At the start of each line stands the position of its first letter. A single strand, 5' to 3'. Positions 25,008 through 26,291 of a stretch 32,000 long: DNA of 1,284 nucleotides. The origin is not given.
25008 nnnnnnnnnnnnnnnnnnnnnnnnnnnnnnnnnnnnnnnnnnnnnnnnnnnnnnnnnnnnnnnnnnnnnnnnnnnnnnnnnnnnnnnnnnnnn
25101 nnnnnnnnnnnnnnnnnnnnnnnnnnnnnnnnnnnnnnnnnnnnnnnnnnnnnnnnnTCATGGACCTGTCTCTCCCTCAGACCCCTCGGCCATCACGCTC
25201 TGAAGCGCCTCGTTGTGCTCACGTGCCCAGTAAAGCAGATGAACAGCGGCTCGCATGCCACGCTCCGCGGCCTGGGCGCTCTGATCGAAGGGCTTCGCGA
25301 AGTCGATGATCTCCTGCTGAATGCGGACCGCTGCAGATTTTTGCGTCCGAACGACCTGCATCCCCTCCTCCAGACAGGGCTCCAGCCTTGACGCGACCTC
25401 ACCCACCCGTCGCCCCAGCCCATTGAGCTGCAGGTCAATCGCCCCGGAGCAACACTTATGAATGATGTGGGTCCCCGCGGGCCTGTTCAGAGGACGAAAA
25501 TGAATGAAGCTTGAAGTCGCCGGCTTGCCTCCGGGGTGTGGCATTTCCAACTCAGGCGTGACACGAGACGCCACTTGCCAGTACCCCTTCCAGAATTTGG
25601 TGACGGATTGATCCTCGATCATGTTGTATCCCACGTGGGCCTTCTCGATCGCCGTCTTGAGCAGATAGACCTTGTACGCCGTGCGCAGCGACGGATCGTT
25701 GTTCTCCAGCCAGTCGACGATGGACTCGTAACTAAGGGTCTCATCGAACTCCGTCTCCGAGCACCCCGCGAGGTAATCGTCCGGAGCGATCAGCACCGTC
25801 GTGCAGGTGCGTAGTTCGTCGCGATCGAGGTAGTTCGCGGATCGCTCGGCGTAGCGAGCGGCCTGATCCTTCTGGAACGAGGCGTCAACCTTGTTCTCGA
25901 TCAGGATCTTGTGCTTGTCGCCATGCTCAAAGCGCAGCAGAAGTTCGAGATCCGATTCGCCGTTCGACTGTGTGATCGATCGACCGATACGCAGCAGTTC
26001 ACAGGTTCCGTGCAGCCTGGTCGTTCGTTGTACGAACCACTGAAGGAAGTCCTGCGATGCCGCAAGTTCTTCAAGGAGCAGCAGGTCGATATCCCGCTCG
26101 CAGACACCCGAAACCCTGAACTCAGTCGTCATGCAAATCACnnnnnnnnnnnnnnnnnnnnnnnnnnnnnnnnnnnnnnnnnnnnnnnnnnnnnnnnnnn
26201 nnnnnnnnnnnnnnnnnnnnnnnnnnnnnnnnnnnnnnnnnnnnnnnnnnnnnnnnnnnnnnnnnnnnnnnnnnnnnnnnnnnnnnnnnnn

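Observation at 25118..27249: WYL regulator + orphan PD-(D/E)XK nuclease grafted onto the 5' end of a type I-C cas operon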

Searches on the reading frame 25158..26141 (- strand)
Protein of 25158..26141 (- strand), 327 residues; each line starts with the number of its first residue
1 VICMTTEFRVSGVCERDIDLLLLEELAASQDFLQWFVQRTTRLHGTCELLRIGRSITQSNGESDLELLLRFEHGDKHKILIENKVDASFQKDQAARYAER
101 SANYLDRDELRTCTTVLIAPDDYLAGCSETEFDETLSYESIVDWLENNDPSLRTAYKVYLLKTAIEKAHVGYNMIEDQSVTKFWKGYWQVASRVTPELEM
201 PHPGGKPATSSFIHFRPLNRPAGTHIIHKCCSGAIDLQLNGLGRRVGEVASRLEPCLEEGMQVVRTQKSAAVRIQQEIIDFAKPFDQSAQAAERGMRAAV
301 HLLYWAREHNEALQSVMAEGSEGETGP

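Call 4: search_protein_families(library=pfam, proteins=[window:25158-26141:-], max_evalue=0.01)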
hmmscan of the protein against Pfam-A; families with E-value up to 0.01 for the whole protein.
window:25158-26141:- (327 aa): 1 family
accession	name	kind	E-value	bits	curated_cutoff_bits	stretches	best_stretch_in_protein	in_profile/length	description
PF14281.12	PDDEXK_4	-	1.8e-07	31.7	22.3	1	58-147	73-162/183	PD-(D/E)XK nuclease superfamily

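Call 6: search_protein_families(library=padloc, proteins=[window:25158-26141:-], max_evalue=0.1)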
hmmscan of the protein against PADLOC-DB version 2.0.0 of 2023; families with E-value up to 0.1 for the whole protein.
window:25158-26141:- (327 aa): 6 families
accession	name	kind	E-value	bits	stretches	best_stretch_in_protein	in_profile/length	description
PDLC04983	PDC-S26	-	2.3e-06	25.2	1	30-147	69-185/413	-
PDLC04974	PDC-S26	-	1.9e-05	22.1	1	68-147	112-188/401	-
PDLC04980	PDC-S26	-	4.7e-05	20.9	1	61-147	104-189/389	-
PDLC04977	PDC-S26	-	0.0011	16.1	1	66-146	107-180/400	-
PDLC04971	PDC-S26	-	0.0012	15.8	1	63-100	114-151/415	-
PDLC04972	PDC-S26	-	0.0061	13.9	1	66-147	106-181/397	-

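Call 7: search_protein_families(library=ncbifam, proteins=[window:25158-26141:-], max_evalue=0.1)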
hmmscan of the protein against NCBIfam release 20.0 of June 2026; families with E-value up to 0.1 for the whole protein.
window:25158-26141:- (327 aa): 0 families

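Call 8: search_solved_structures(query=window:25158-26141:-, max_evalue=10, show_alignments=2)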
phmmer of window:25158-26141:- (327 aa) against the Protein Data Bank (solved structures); distinct sequences matched with E-value up to 10: 0.

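Call 9: find_homologous_proteins(query=window:25158-26141:-, max_evalue=0.001)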
Query window:25158-26141:- (327 aa): 825 proteins with E <= 0.001 among 2963 candidates; the best 120 are listed.
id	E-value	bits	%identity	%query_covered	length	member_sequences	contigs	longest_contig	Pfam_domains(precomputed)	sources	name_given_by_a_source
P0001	8.6e-217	737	100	99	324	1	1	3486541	PF14281.13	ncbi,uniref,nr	ncbi:PD-(D/E)XK nuclease family protein [Mucisphaera calidilacus]|uniref:PD-(D/E)XK nuclease superfa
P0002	6.4e-120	418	59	95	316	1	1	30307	PF14281.13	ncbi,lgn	ncbi:MAG: PD-(D/E)XK nuclease family protein [Phycisphaeraceae bacterium]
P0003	1.9e-88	315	48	94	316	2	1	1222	PF14281.13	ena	-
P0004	1.0e-77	280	44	94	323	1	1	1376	-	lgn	-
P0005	1.9e-76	276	44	96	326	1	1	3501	-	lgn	-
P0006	2.2e-76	275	46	93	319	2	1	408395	-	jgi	-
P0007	3.7e-75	271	45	94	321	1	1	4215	PF14281.13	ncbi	-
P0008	6.6e-74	267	44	86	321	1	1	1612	-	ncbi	-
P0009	8.6e-74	267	44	91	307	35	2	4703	-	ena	-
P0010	1.2e-73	266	45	95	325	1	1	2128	-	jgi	jgi:hypothetical protein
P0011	6.5e-73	264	41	95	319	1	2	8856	-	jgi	jgi:hypothetical protein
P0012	1.2e-72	263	43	93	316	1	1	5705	-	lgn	-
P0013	1.2e-72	263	45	95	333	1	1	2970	-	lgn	-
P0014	2.9e-72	262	43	95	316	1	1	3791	-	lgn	-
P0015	4.1e-72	261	44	92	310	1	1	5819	-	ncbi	ncbi:MAG: hypothetical protein ABI718_15610 [Acidobacteriota bacterium]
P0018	4.8e-71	258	45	90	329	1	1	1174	PF14281.13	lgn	-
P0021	2.5e-70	256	44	92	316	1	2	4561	PF14281.13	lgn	-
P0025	4.3e-70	255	45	91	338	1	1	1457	PF14281.13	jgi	jgi:hypothetical protein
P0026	5.9e-70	254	42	94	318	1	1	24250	PF14281.13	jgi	jgi:hypothetical protein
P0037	2.9e-68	249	44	87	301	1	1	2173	PF14281.13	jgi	jgi:hypothetical protein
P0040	5.1e-68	248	43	92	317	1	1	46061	-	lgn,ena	-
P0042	6.4e-68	248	41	92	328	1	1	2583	PF14281.13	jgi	-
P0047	1.1e-67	247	42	92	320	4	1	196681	PF14281.13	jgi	jgi:hypothetical protein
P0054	2.9e-67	245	42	94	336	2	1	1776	PF14281.13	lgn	-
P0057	8.3e-67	244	45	92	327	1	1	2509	PF14281.13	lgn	-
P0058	8.6e-67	244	43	91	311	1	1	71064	-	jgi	-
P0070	8.8e-66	241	40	94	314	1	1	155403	-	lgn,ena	-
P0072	1.2e-65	240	40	92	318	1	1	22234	PF14281.13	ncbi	-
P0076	1.7e-65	240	42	97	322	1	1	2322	PF14281.13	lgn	-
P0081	2.0e-65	239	40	94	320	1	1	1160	PF14281.13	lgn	-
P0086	2.8e-65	239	41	96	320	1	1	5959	PF14281.13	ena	-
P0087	3.3e-65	239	40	91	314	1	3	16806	PF14281.13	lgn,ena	-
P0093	6.8e-65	238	41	92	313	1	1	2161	PF14281.13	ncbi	-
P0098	9.3e-65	237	43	91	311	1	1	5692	PF14281.13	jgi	jgi:hypothetical protein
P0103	1.8e-64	236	42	94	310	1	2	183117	-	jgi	jgi:hypothetical protein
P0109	3.3e-64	235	42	91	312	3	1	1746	PF14281.13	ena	-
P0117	7.9e-64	234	40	96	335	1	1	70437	-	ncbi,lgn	-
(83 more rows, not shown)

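Call 12: find_related_loci(query=A1, collection=genome_contigs, flank=10000)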
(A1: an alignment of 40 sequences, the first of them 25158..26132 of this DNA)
Query A1 (324 aa) in genome_contigs; peptide patterns used: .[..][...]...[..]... (x = any residue, [..] = any of these).
30 stretches matched a pattern; 22 encode a relative of the query (tblastn E <= 1e-3); 22 distinct loci.
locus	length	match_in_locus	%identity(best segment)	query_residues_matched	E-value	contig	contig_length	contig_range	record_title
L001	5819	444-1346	44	5-305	4e-79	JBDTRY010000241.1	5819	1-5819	MAG: Acidobacteriota bacterium isolate cluster3_bin.258 NODE_74953_length_5819_cov_4.854094, whole genome shotgun sequen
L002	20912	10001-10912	42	1-302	2e-74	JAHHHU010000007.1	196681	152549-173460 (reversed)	MAG: Phormidium tanganyikae FI6-MK23 scaffold_111_c1, whole genome shotgun sequence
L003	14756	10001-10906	43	2-302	8e-74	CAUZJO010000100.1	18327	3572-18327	MAG: Candidatus Sumerlaeia bacterium isolate CB27_Tmax.35 genome assembly, contig: Ga0310121_10002298, whole genome shot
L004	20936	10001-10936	43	1-309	3e-71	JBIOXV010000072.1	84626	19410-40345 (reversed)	MAG: Thermoanaerobaculia bacterium isolate MAG047 k127_2978249, whole genome shotgun sequence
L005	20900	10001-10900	40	4-302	4e-71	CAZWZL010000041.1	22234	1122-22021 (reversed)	MAG TPA_asm: uncultured Phycisphaeraceae bacterium isolate SRP287453_co1_342 genome assembly, contig: NODE_4077_length_2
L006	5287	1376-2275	41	7-305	2e-70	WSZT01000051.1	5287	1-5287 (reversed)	MAG: Methanophagales archaeon isolate GLR107 c_000000729080, whole genome shotgun sequence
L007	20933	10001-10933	43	1-308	3e-70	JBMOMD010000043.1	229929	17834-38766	MAG: Nitrospirota bacterium isolate Betzabe_MAG041 MAG041_43, whole genome shotgun sequence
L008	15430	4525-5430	41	6-306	3e-69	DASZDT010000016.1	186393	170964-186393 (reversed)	MAG TPA_asm: Chthoniobacterales bacterium isolate SMAG_U6475 k141_443389, whole genome shotgun sequence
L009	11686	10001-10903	37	7-306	1e-67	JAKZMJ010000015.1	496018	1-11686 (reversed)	MAG: Sulfurospirillum sp. isolate MAG-6 NODE_NODE_2+_length_496018_cov_1, whole genome shotgun sequence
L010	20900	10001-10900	39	6-302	1e-67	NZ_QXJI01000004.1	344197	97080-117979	Cognatilysobacter tabacisoli strain C8-1 contig004, whole genome shotgun sequence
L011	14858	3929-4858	40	1-307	1e-66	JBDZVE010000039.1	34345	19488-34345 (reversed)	MAG: Lysobacterales bacterium isolate PE_dung26 NODE_451_length_34345, whole genome shotgun sequence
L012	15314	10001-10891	38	6-302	2e-66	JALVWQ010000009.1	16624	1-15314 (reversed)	MAG: Campylobacteraceae bacterium isolate M10_metabat2_scaf2bin.026 M10_NODE_1558_length_16624_cov_12.224465, whole geno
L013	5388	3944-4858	40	1-302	1e-64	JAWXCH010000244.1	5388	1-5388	MAG: Planctomycetota bacterium isolate P2IB.134 k99_898952, whole genome shotgun sequence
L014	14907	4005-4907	37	6-306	1e-64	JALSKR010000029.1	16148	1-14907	MAG: Sulfurimonas sp. isolate 355-202_metabat1_scaf2bin.004 355-202_scaffold_140_c1, whole genome shotgun sequence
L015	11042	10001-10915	39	1-302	5e-63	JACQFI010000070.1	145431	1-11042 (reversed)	MAG: Planctomycetota bacterium isolate NC_groundwater_1043_Pr1_S-0.65um_64_14 Montesol18_Sp65_coassembly_scaffold_868520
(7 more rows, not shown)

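Call 15: find_encoding_contigs(protein=P0002, flank=10000, max_places=3)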
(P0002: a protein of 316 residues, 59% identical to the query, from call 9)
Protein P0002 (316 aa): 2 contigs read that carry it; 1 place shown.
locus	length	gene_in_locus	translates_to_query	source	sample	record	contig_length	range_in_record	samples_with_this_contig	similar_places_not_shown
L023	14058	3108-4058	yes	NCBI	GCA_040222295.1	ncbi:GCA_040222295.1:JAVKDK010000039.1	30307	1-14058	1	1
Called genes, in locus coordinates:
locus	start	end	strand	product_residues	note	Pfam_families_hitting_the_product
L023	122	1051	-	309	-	-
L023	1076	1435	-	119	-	PF13560:HTH_31, PF01381:HTH_3, PF12844:HTH_19 (weak)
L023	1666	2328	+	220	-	PF00092:VWA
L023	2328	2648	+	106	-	-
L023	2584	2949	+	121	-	-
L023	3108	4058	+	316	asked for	PF14281:PDDEXK_4 (faint)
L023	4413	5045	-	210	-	-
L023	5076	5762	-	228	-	-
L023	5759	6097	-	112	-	-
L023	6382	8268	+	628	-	PF15892:BNR_4, PF00404:Dockerin_1 (faint)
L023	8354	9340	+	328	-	PF13280:WYL, PF25583:WCX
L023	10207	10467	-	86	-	-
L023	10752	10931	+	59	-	-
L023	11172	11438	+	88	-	PF01844:HNH, PF14279:HNH_5 (faint)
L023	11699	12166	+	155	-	-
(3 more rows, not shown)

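Call 16: find_encoding_contigs(protein=P0006, flank=8000, max_places=3)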
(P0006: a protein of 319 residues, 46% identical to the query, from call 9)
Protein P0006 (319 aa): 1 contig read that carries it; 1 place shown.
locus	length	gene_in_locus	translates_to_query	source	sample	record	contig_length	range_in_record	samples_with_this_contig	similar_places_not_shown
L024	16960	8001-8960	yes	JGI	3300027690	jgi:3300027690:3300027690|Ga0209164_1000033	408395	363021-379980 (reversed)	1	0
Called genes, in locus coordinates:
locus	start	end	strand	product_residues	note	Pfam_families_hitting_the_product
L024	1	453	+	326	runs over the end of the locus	PF28530:DUF8426, PF04471:Mrr_cat, PF22722:NA-iREase1 (weak)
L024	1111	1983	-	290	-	PF08843:AbiEii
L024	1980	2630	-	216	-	-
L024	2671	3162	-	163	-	PF00069:Pkinase, PF07714:PK_Tyr_Ser-Thr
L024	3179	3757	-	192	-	PF08843:AbiEii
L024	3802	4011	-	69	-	PF08843:AbiEii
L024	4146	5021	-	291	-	PF13338:AbiEi_4 (weak)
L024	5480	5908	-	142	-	PF01381:HTH_3, PF13443:HTH_26, PF13560:HTH_31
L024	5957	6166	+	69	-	-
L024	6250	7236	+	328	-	PF13391:HNH_2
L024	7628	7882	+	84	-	-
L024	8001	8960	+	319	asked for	-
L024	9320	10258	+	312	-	PF18755:RAMA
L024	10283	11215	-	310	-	PF14088:DUF4268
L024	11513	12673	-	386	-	PF14281:PDDEXK_4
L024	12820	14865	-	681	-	PF20442:BrxL_N, PF13337:BrxL_ATPase, PF05362:Lon_C, PF13541:ChlI (weak)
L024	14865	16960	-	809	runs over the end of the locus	-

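Call 17: find_encoding_contigs(protein=P0040, flank=8000, max_places=3)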
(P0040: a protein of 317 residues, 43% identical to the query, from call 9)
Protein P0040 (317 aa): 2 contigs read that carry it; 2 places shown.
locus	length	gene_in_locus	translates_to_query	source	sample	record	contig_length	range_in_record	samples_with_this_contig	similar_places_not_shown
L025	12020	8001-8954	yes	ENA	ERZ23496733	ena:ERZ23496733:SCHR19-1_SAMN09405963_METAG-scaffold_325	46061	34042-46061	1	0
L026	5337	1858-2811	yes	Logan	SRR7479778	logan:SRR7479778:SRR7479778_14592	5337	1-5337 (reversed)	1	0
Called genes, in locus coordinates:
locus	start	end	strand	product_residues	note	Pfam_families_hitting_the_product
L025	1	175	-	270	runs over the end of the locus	PF01844:HNH (weak)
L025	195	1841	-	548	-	PF13589:HATPase_c_3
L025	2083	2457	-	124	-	-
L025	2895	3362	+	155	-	-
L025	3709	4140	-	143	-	-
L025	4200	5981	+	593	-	-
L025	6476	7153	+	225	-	-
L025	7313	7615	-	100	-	-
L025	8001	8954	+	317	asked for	-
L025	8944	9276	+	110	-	-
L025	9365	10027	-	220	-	-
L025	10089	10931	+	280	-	PF21790:OGG (weak)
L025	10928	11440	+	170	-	-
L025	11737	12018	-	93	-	?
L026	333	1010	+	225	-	-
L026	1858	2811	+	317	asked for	-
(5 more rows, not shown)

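Call 19: find_encoding_contigs(protein=P0047, flank=8000, max_places=2)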
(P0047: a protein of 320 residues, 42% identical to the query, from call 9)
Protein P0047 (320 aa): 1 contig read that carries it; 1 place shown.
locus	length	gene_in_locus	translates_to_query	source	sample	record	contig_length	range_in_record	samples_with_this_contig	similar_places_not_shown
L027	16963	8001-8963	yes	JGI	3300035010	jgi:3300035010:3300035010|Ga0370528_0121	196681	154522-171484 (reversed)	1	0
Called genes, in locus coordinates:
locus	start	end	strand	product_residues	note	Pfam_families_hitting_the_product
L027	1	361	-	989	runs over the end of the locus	PF18083:PutA_N, PF01619:Pro_dh, PF00171:Aldedh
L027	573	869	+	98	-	-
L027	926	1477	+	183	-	PF13098:Thioredoxin_2 (weak)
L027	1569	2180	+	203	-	-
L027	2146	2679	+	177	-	PF07799:DUF1643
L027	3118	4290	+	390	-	PF00072:Response_reg, PF00512:HisKA, PF02518:HATPase_c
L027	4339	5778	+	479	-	PF00749:tRNA-synt_1c, PF19269:Anticodon_2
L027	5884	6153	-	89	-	-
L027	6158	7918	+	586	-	PF06480:FtsH_ext (faint), PF06068:TIP49 (weak), PF00004:AAA, PF07728:AAA_5 (weak), PF17862:AAA_lid_3, PF01434:Peptidase_M41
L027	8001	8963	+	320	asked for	PF14281:PDDEXK_4 (weak)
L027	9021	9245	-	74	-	PF13602:ADH_zinc_N_2 (faint)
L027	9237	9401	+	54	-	-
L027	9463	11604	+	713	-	PF02743:dCache_1, PF22673:MCP-like_PDC_1, PF00672:HAMP, PF00512:HisKA (weak), PF02518:HATPase_c, PF14501:HATPase_c_5 (faint)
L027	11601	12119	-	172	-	-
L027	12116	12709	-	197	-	PF05685:Uma2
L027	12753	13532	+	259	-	PF21278:YlmH_1st, PF17774:YlmH_RBD, PF01479:S4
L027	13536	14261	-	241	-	PF00121:TIM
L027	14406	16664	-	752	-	PF18483:Lectin_L-type_dom, PF07483:W_rich_C (faint)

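Call 20: find_encoding_contigs(protein=P0058, flank=8000, max_places=2)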
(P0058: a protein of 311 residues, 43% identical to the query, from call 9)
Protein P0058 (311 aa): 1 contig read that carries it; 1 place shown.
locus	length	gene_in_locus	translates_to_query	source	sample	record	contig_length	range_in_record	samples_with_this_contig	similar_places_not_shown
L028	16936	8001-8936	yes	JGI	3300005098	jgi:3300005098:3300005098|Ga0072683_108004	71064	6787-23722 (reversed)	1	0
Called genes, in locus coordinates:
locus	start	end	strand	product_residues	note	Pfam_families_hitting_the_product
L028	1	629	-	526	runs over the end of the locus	PF00590:TP_methylase, PF02602:HEM4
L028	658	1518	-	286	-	PF01379:Porphobil_deam, PF03900:Porphobil_deamC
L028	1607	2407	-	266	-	PF01578:Cytochrom_C_asm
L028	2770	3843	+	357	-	PF00072:Response_reg, PF00512:HisKA, PF02518:HATPase_c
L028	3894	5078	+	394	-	PF00814:TsaD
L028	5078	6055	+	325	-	PF01040:UbiA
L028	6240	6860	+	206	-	-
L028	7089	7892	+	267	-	-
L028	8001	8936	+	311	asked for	-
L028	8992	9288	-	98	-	-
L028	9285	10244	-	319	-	PF04041:Glyco_hydro_130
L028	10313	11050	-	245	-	PF00005:ABC_tran, PF13304:AAA_21 (faint)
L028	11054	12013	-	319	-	PF02405:MlaE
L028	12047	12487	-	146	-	PF13380:CoA_binding_2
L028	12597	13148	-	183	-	PF19628:DUF6132, PF08534:Redoxin (faint), PF00085:Thioredoxin, PF13905:Thioredoxin_8 (faint), PF13728:TraF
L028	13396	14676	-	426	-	PF13439:Glyco_transf_4, PF13579:Glyco_trans_4_4, PF00534:Glycos_transf_1, PF13524:Glyco_trans_1_2, PF13692:Glyco_trans_1_4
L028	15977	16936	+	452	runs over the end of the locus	PF01966:HD, PF19276:HD_assoc_2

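Call 21: find_encoding_contigs(protein=P0070, flank=8000, max_places=2)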
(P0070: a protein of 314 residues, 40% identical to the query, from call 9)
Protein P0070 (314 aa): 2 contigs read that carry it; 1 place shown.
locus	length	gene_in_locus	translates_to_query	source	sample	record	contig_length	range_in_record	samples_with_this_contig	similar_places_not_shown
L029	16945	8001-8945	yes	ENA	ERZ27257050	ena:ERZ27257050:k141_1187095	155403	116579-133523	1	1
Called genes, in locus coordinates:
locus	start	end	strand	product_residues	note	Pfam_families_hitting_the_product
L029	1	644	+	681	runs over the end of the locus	PF20442:BrxL_N, PF13337:BrxL_ATPase, PF05362:Lon_C (weak)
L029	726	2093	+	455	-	PF09254:FokI_cleav_dom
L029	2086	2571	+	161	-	PF22751:DUF488-N3a, PF22752:DUF488-N3i, PF04343:DUF488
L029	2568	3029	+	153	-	-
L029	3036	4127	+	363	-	PF14281:PDDEXK_4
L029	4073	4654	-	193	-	-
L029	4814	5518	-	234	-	-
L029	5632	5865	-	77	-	-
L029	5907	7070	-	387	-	PF09903:DUF2130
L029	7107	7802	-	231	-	-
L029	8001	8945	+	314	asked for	-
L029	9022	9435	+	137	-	-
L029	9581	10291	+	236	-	PF12787:EcsC (weak)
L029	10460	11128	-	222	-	-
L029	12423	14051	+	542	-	PF01582:TIR, PF13676:TIR_2, PF13414:TPR_11 (weak), PF13432:TPR_16 (weak), PF13414:TPR_11, PF13424:TPR_12 (weak), PF13431:TPR_17 (weak), PF14559:TPR_19 (weak), +6 more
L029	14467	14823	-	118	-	PF01541:GIY-YIG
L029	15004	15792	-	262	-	PF13485:Peptidase_MA_2 (weak)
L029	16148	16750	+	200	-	PF01613:Flavin_Reduct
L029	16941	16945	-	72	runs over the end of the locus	-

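Call 23: predict_structure(alignment_id=A1)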
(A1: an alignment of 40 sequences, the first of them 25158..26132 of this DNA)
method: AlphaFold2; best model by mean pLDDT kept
length: 324 residues; sequences in the alignment: 40
mean_pLDDT: 93.2   pTM: 0.80
mean pLDDT of the five models: 93.2, 92.3, 92.2, 91.6, 90.8
residues with pLDDT >= 90: 271; 70-90: 38; 50-70: 12; < 50: 3
segments of 3 or more residues with pLDDT < 50: none
pLDDT, mean of each block of 10 residues (from residue 1): 85 94 98 97 97 61 95 96 82 92 94 95 84 98 96 97 87 93 98 98 95 96 98 97 97 98 97 96 98 98 98 90 59
secondary structure, 60 per line:
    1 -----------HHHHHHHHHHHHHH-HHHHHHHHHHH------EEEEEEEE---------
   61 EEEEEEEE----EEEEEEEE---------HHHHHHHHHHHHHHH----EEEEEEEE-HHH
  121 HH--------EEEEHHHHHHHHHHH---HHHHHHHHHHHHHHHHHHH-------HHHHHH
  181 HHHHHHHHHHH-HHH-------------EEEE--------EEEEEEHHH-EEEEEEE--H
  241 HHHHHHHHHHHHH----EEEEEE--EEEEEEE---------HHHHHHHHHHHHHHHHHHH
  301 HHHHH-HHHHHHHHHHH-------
elements in order: H12-25 H27-37 E44-51 E61-68 E73-80 H90-104 E109-116 H118-122 E131-134 H135-145 H149-167 H175-191 E209-212 E221-226 E231-237 H240-253 E258-263 E266-272 H282-305 H307-317
